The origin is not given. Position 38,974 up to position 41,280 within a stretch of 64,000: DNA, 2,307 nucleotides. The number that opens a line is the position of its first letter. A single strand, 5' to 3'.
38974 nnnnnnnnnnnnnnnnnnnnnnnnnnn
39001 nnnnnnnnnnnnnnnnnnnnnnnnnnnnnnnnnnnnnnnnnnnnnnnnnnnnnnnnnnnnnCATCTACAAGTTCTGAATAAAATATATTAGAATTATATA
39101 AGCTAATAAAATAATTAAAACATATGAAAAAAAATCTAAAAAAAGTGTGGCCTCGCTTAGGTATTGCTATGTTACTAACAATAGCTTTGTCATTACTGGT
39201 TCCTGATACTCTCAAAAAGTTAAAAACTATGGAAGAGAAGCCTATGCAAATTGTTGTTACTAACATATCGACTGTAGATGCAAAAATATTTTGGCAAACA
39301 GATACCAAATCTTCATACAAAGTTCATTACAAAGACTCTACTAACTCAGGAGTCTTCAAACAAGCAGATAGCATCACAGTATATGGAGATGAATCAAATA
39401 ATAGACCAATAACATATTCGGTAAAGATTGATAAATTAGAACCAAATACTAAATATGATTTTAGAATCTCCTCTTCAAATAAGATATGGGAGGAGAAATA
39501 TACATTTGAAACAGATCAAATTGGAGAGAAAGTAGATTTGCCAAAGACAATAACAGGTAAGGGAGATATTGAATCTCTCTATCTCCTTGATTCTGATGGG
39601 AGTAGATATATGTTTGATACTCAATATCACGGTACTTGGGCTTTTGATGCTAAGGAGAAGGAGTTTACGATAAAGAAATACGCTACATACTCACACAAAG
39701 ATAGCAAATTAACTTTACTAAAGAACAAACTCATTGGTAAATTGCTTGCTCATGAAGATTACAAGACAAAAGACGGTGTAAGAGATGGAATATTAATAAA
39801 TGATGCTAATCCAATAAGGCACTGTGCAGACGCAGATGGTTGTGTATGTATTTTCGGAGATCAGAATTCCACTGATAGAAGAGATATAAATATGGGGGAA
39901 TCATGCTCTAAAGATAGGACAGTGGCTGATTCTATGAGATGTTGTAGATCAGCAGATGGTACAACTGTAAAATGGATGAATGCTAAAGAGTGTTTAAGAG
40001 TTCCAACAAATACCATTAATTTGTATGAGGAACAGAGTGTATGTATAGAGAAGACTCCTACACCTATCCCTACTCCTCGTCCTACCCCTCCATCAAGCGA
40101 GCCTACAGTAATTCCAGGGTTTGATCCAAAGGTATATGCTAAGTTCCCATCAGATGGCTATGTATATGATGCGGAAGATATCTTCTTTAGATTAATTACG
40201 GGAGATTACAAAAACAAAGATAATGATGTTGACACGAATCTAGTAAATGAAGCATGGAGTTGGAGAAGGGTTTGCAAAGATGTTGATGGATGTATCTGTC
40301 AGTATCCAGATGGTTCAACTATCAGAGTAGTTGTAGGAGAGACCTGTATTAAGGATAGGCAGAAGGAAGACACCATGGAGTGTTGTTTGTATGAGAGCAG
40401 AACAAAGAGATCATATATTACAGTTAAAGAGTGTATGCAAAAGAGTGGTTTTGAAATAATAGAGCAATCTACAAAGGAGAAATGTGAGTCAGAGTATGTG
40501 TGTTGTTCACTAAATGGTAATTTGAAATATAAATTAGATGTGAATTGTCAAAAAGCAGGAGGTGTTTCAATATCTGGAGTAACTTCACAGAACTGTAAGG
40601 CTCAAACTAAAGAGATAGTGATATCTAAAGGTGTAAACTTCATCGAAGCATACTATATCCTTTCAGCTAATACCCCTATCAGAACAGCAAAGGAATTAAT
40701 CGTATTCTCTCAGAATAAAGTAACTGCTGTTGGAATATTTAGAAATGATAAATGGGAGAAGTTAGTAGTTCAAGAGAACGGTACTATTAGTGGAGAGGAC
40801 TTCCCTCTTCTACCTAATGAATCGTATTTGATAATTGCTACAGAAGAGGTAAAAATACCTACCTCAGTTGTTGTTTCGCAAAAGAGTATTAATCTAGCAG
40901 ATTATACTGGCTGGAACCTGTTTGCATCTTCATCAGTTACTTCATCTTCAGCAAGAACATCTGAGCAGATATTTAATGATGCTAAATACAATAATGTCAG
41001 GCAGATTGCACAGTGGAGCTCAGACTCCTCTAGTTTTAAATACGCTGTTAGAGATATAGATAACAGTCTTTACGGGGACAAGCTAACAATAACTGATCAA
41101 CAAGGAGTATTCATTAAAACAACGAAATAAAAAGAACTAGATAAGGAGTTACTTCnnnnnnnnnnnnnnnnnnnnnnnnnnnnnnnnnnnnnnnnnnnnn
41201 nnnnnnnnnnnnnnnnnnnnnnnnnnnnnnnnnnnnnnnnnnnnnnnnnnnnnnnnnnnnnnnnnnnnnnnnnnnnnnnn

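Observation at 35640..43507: Locus of two paralogous giant secreted proteins sharing an apparently undescribed repeated 6-Cys module, flanking a cytoplasmic unknown, with GH73-like and CapA-like neighbours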

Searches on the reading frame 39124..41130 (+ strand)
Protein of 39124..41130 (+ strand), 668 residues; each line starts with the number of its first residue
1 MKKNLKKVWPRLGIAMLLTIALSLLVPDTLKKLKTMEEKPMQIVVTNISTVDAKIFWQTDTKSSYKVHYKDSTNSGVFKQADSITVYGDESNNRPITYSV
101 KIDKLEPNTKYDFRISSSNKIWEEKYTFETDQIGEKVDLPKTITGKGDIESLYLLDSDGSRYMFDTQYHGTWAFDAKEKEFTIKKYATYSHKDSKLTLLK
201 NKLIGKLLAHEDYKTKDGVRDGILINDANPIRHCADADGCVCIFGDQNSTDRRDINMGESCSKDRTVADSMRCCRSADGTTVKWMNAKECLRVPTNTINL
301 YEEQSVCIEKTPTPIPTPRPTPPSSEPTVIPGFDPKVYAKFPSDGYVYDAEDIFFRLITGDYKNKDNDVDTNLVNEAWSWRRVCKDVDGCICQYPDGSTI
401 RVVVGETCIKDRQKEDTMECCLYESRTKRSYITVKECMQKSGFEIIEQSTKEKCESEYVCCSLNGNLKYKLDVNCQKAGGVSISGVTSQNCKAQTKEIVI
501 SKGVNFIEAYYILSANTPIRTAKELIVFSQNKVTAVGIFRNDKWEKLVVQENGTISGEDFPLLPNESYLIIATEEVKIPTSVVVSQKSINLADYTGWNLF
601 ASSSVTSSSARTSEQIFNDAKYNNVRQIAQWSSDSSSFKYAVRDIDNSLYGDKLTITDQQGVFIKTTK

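Call 3: search_protein_families(library=pfam, proteins=[window:39124-41130:+], max_evalue=1)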
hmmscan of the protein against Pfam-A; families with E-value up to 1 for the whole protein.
window:39124-41130:+ (668 aa): 4 families
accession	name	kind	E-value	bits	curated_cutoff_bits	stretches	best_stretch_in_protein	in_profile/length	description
PF16656.11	Pur_ac_phosph_N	-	3.6e-12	47.1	30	1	43-130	6-93/93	Purple acid Phosphatase, N-terminal domain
PF00041.27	fn3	-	2.6e-06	28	25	1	39-122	2-73/84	Fibronectin type III domain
PF25059.1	FN3_DSCAM-DSCAML_C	-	0.0024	18.6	39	1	64-131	22-80/89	DSCAM/DSCAML C-terminal Fn3-like domain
PF11687.14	DUF3284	-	0.066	13.5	23.7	1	85-132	42-88/119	Domain of unknown function (DUF3284)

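Call 6: search_protein_families(library=ncbifam, proteins=[window:39124-41130:+], max_evalue=0.1)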
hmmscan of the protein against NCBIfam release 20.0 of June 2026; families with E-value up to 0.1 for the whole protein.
window:39124-41130:+ (668 aa): 1 family
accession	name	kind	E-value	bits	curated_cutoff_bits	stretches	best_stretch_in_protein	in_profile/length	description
TIGR02274.1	dCTP_deam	equivalog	0.033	13.9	92.8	1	508-583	23-95/180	dCTP deaminase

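Call 8: find_homologous_proteins(query=window:39124-41130:+, max_evalue=0.001)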
Query window:39124-41130:+ (668 aa): 9 proteins with E <= 0.001 among 8000 candidates.
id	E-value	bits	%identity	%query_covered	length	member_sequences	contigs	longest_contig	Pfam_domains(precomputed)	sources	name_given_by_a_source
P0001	0.0e+0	1530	100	100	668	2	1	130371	PF00041.28,PF16656.12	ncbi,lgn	-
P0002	0.0e+0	1248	80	100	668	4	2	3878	PF16656.12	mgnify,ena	mgnify:CR=1 FL=1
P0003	1.1e-289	980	63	100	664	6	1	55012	PF16656.12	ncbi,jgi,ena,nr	ncbi:MAG TPA: fibronectin type III domain-containing protein [Candidatus Dojkabacteria bacterium]|nr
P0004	6.8e-289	978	63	100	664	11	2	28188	PF16656.12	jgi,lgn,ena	-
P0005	9.9e-182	624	45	98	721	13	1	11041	PF00041.28,PF16656.12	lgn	-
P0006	4.6e-181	622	44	99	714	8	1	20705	PF00041.28,PF16656.12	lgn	-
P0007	3.1e-177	609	44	98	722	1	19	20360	PF00041.28,PF16656.12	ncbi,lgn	-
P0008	1.1e-176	607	47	99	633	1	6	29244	PF00041.28,PF16656.12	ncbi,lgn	-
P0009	1.6e-81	293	35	46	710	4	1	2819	-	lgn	-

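Call 11: find_encoding_contigs(protein=P0003, flank=8000, max_places=3)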
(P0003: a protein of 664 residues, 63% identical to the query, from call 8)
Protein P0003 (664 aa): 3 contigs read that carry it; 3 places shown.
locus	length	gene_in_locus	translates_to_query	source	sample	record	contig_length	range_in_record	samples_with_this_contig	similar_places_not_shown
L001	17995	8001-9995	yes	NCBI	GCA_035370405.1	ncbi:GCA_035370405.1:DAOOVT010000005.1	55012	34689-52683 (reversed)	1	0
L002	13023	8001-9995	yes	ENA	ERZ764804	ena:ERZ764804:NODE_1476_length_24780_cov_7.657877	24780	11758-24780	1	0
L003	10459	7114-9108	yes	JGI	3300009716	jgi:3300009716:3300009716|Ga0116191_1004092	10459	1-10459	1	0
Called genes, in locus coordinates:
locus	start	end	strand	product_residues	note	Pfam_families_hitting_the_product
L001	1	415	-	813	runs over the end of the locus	PF02384:N6_Mtase, PF07669:Eco57I (weak), PF01420:Methylase_S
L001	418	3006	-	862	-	PF00176:SNF2-rel_dom (weak), PF04851:ResIII, PF00270:DEAD, PF18766:SWI2_SNF2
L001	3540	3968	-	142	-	-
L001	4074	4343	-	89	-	-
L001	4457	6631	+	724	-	PF16656:Pur_ac_phosph_N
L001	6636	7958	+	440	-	-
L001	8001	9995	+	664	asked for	PF16656:Pur_ac_phosph_N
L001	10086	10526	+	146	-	PF27746:Small_heat_shock_put (weak), PF00011:HSP20, PF17886:ArsA_HSP20 (weak)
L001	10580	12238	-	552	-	PF09587:PGA_cap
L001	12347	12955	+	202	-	-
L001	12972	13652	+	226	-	PF05050:Methyltransf_21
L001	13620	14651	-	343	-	PF01933:CofD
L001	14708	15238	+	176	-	PF02559:CarD_TRCF_RID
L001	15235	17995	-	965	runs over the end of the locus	PF00133:tRNA-synt_1, PF09334:tRNA-synt_1g (faint), PF08264:Anticodon_1, PF19302:DUF5915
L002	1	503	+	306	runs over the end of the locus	PF18075:FtsX_ECD, PF02687:FtsX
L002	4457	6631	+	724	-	PF16656:Pur_ac_phosph_N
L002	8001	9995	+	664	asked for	PF16656:Pur_ac_phosph_N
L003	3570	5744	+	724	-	PF16656:Pur_ac_phosph_N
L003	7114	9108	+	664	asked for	PF16656:Pur_ac_phosph_N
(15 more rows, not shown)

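Call 12: find_encoding_contigs(protein=P0008, flank=8000, max_places=3)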
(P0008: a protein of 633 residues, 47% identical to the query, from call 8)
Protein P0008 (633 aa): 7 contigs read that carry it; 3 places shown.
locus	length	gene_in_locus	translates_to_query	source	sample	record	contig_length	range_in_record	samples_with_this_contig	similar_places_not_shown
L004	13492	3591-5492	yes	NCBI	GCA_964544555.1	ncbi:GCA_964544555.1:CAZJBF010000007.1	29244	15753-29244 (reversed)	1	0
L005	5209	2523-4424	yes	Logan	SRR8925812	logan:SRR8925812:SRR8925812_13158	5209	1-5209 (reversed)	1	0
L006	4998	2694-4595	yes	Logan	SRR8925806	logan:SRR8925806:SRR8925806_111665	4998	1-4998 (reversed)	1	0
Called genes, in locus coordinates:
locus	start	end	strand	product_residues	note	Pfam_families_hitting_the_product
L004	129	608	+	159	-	PF00258:Flavodoxin_1, PF12641:Flavodoxin_3, PF12724:Flavodoxin_5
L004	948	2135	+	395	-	PF07690:MFS_1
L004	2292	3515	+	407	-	-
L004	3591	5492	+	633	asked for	PF00041:fn3 (faint), PF16656:Pur_ac_phosph_N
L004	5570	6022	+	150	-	PF27746:Small_heat_shock_put (weak), PF00011:HSP20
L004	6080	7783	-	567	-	PF09587:PGA_cap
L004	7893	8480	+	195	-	-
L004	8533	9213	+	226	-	PF05575:V_cholerae_RfbT (faint), PF05050:Methyltransf_21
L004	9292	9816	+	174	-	PF02559:CarD_TRCF_RID (weak)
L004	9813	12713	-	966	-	PF00133:tRNA-synt_1, PF09334:tRNA-synt_1g (faint), PF08264:Anticodon_1, PF19302:DUF5915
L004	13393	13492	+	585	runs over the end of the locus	PF08439:Peptidase_M3_N, PF01432:Peptidase_M3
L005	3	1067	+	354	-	?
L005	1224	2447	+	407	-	-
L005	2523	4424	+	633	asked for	PF00041:fn3 (faint), PF16656:Pur_ac_phosph_N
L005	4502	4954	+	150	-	PF27746:Small_heat_shock_put (weak), PF00011:HSP20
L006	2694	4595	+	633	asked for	PF00041:fn3 (faint), PF16656:Pur_ac_phosph_N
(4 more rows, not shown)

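Call 13: find_encoding_contigs(protein=P0007, flank=8000, max_places=3)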
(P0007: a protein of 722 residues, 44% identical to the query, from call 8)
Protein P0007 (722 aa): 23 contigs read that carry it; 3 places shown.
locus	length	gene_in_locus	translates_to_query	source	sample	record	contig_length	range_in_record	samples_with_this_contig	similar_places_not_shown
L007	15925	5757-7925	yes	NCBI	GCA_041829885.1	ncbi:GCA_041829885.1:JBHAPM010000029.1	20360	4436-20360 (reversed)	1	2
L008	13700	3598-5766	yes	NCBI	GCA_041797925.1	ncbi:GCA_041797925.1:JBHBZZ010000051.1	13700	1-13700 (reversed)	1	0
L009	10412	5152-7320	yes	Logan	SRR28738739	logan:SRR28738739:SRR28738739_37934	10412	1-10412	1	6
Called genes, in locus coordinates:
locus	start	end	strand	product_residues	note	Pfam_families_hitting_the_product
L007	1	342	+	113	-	?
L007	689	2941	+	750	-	PF16656:Pur_ac_phosph_N (weak)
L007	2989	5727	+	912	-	-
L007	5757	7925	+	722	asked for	PF00041:fn3 (weak), PF16656:Pur_ac_phosph_N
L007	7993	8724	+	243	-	-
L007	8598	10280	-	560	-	PF09587:PGA_cap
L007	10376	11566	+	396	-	-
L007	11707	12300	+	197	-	-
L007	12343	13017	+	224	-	PF05050:Methyltransf_21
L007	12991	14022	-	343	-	PF01933:CofD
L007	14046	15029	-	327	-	PF00579:tRNA-synt_1b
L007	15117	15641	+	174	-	PF02559:CarD_TRCF_RID (weak)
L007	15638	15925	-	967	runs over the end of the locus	PF00133:tRNA-synt_1, PF09334:tRNA-synt_1g (faint), PF08264:Anticodon_1, PF19302:DUF5915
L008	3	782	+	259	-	?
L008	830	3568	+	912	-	-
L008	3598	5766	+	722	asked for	PF00041:fn3 (weak), PF16656:Pur_ac_phosph_N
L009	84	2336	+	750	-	PF16656:Pur_ac_phosph_N (weak)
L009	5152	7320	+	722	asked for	PF00041:fn3 (weak), PF16656:Pur_ac_phosph_N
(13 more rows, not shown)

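Call 14: find_encoding_contigs(protein=P0006, flank=8000, max_places=2)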
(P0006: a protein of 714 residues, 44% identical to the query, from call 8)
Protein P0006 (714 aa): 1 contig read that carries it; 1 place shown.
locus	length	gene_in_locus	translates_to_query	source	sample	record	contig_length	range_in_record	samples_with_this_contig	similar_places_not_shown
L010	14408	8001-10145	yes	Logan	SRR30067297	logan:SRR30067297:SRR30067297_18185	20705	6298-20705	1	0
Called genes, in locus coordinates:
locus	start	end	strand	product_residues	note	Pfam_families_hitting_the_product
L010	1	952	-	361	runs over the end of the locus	PF03462:PCRF, PF00472:RF-1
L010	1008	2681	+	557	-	PF01676:Metalloenzyme, PF06415:iPGM_N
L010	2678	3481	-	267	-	PF02673:BacA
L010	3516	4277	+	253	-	PF00963:Cohesin (faint)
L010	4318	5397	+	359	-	PF13439:Glyco_transf_4 (faint), PF00534:Glycos_transf_1, PF13692:Glyco_trans_1_4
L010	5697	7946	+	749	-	-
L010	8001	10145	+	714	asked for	PF00041:fn3 (weak), PF16656:Pur_ac_phosph_N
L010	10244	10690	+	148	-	PF27746:Small_heat_shock_put (weak), PF00011:HSP20, PF17886:ArsA_HSP20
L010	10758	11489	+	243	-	-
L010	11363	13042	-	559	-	PF09587:PGA_cap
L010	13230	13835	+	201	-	-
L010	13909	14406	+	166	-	?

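Call 31: find_encoding_contigs(protein=P0001, flank=1000, max_places=2)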
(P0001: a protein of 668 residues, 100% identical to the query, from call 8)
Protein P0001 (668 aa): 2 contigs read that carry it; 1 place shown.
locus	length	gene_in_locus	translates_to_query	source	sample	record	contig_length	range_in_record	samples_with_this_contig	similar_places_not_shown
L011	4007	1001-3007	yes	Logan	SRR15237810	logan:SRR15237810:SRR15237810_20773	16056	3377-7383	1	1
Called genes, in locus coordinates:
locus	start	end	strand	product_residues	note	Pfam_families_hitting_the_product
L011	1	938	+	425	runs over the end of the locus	-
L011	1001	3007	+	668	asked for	PF00041:fn3 (weak), PF16656:Pur_ac_phosph_N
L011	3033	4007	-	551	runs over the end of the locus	PF09587:PGA_cap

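Call 32: predict_structure(alignment_id=A3)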
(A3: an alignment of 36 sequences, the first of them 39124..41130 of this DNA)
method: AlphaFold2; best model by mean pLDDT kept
length: 668 residues; sequences in the alignment: 36
mean_pLDDT: 79.1   pTM: 0.55
mean pLDDT of the five models: 79.1, 78.1, 74.2, 73.4, 71.7
residues with pLDDT >= 90: 155; 70-90: 355; 50-70: 111; < 50: 47
segments of 3 or more residues with pLDDT < 50: 194-211, 296-303, 309-329
pLDDT, mean of each block of 10 residues (from residue 1): 68 87 82 85 90 91 90 88 81 82 86 91 89 69 77 88 81 78 86 48 37 55 76 71 78 78 78 63 66 53 50 32 42 64 68 69 80 85 88 92 91 87 72 86 71 86 86 89 85 90 89 82 94 93 90 88 92 90 85 90 79 88 90 79 83 87 90
secondary structure, 60 per line:
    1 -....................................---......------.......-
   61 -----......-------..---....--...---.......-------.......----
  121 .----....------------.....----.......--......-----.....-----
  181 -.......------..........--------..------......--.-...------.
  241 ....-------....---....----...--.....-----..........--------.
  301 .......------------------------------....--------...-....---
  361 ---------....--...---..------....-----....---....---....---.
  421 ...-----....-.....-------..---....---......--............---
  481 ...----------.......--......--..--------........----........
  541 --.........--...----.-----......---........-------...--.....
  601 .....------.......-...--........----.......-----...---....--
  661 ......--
elements in order: H2-37 E41-46 E53-59 E66-71 E84-87 E96-102 E110-116 E126-129 E142-146 E151-157 E160-165 E171-175 E182-188 H195-204 E221-226 E231-233 E240-244 E252-255 E259-262 E267-269 E272-276 E282-286 H287-291 H300-307 E338-341 E354-357 E370-373 E390-393 E399-402 E406-409 E413-416 E420-423 E429-432 H434-438 H451-454 E458-463 E466-471 H472-477 E481-483 E494-500 E503-508 H522-528 E533-540 E543-551 E554-556 E567-572 E576-583 E596-601 H602-605 H613-618 E625-632 E637-643 E649-651 E661-666

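Call 36: fold_search(model_id=the predicted structure, library=pdb)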
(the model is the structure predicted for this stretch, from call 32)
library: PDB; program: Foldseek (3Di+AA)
matches with E <= 10: 1999; with E <= 0.001: 18
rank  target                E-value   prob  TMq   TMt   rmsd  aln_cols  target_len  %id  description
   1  4dsy_A                6.4e-05  1.00  0.13  0.19   5.3       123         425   24  Crystal structure of red kidney bean purple acid phosphatase in complex with Maybridge fragment CC24201 (released 2012-09-19)
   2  4dhl_A                8.3e-05  1.00  0.13  0.19   5.3       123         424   23  Crystal structure of red kidney bean purple acid phosphatase in complex with Maybridge fragment MO07123 (released 2012-12-12)
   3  4dhl_C                9.7e-05  1.00  0.13  0.19   5.4       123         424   24  Crystal structure of red kidney bean purple acid phosphatase in complex with Maybridge fragment MO07123 (released 2012-12-12)
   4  8brn_B                1.0e-04  1.00  0.13  0.19   5.4       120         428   23  Crystal structure of red kidney bean purple acid phosphatase in complex with an alpha-aminonaphthylmethylphosphonic ac (released 2023-08-02)
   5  7cg5                  1.1e-04  1.00  0.12  0.71   3.6        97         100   21  Structure of the sensor domain (long construct) of the anti-sigma factor RsgI4 in Pseudobacteroides cellulosolvens (released 2021-06-30)
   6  6hwr_D                1.1e-04  1.00  0.13  0.19   5.5       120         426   23  Red kidney bean purple acid phosphatase in complex with adenosine divanadate (released 2019-04-03)
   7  6ofd_A                1.1e-04  1.00  0.13  0.19   5.3       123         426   23  The crystal structure of octadecyloxy(naphthalen-1-yl)methylphosphonic acid in complex with red kidney bean purple aci (released 2019-09-04)
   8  2qfp_A                1.2e-04  1.00  0.12  0.18   5.3       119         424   24  Crystal structure of red kidney bean purple acid phosphatase in complex with fluoride (released 2008-10-14)
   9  4dsy_B                1.3e-04  1.00  0.13  0.19   5.3       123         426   25  Crystal structure of red kidney bean purple acid phosphatase in complex with Maybridge fragment CC24201 (released 2012-09-19)
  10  4dsy_C                1.5e-04  1.00  0.13  0.19   5.4       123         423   23  Crystal structure of red kidney bean purple acid phosphatase in complex with Maybridge fragment CC24201 (released 2012-09-19)
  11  1xzw_A                1.9e-04  1.00  0.13  0.20   5.5       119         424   24  Sweet potato purple acid phosphatase/phosphate complex (released 2004-12-14)
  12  7cg8_C                1.9e-04  1.00  0.12  0.63   4.3       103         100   21  Structure of the sensor domain (short construct) of the anti-sigma factor RsgI4 in Pseudobacteroides cellulosolvens (released 2021-06-30)
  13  4dhl_B                2.3e-04  1.00  0.13  0.19   5.3       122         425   25  Crystal structure of red kidney bean purple acid phosphatase in complex with Maybridge fragment MO07123 (released 2012-12-12)
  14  1xzw_B                2.4e-04  1.00  0.13  0.20   5.5       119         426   24  Sweet potato purple acid phosphatase/phosphate complex (released 2004-12-14)
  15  6hwr_C                2.4e-04  1.00  0.13  0.19   5.4       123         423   23  Red kidney bean purple acid phosphatase in complex with adenosine divanadate (released 2019-04-03)
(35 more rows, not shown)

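Call 84: search_dna_similar(query=window:39124-41130:+, collection=phages, mode=protein, max_evalue=0.001, max_rows=10)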
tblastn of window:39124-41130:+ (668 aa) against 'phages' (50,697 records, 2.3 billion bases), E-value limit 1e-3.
No match.
